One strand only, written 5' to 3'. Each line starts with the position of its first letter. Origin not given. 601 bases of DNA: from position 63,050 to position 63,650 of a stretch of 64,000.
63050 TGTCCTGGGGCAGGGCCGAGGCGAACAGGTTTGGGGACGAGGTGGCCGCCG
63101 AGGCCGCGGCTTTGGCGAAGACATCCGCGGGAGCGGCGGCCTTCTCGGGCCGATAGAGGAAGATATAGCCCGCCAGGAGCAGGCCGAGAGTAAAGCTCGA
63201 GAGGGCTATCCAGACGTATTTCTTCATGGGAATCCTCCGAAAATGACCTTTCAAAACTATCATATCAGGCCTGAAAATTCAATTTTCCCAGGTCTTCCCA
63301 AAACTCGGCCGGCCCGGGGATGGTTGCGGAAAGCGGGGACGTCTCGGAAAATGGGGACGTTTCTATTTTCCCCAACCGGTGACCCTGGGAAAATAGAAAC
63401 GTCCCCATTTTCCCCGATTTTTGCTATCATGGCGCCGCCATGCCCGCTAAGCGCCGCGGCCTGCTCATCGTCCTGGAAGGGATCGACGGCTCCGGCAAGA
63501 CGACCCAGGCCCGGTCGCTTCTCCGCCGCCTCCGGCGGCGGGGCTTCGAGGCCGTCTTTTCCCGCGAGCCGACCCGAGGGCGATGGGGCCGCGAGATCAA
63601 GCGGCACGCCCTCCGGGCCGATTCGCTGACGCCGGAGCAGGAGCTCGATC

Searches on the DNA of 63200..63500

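Call 13: search_rna_families(source=window, start=63200, end=63500, threshold=evalue, max_evalue=10, show_alignments=2)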
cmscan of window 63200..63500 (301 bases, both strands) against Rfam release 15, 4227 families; matches with E-value up to 10: 12.
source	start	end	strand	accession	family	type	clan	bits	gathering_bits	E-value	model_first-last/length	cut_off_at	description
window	63342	63417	+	RF03891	mir-2545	Gene; miRNA;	-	31.9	94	0.00024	1-118/118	no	mir-2545 microRNA precursor family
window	63347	63412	+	RF04185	MIR2118_2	Gene; miRNA;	-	30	120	0.00037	1-106/106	no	MIR2118_2 microRNA precursor family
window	63346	63413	+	RF04269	mir-373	Gene; miRNA;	-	28.1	69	0.0017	1-69/69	no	mir-373 microRNA precursor family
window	63346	63413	-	RF04269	mir-373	Gene; miRNA;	-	27.9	69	0.002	1-69/69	no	mir-373 microRNA precursor family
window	63345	63414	-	RF00870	mir-423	Gene; miRNA;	-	18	71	0.42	1-81/81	no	mir-423 microRNA precursor family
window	63314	63388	+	RF03206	mir-3102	Gene; miRNA;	-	16.7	61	2.8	14-91/104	no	mir-3102 microRNA precursor family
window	63352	63406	-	RF03850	mir-961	Gene; miRNA;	-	16.5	100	1.7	1-85/85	no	mir-961 microRNA precursor family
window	63345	63414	+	RF00870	mir-423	Gene; miRNA;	-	15.9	71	1.5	1-81/81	no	mir-423 microRNA precursor family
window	63347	63412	+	RF00581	SNORD12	Gene; snRNA; snoRNA; CD-box;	CL00044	14.7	43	3.9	1-90/90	no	Small nucleolar SNORD12/SNORD106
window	63354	63407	+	RF01087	PK-repZ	Cis-reg;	-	12.3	44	2.3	2-64/150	no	Pseudoknot of the regulatory region of the repZ gene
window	63296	63338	-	RF01876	MIAT_exon5_2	Gene; lncRNA;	-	11.4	75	3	40-83/83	no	Myocardial infarction associated transcript exon 5 conserved region 2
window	63384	63424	+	RF02172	RFPL3-AS1_2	Gene; lncRNA;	-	9.2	40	6.3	1-71/71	no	RFPL3 antisense RNA 1 conserved region 2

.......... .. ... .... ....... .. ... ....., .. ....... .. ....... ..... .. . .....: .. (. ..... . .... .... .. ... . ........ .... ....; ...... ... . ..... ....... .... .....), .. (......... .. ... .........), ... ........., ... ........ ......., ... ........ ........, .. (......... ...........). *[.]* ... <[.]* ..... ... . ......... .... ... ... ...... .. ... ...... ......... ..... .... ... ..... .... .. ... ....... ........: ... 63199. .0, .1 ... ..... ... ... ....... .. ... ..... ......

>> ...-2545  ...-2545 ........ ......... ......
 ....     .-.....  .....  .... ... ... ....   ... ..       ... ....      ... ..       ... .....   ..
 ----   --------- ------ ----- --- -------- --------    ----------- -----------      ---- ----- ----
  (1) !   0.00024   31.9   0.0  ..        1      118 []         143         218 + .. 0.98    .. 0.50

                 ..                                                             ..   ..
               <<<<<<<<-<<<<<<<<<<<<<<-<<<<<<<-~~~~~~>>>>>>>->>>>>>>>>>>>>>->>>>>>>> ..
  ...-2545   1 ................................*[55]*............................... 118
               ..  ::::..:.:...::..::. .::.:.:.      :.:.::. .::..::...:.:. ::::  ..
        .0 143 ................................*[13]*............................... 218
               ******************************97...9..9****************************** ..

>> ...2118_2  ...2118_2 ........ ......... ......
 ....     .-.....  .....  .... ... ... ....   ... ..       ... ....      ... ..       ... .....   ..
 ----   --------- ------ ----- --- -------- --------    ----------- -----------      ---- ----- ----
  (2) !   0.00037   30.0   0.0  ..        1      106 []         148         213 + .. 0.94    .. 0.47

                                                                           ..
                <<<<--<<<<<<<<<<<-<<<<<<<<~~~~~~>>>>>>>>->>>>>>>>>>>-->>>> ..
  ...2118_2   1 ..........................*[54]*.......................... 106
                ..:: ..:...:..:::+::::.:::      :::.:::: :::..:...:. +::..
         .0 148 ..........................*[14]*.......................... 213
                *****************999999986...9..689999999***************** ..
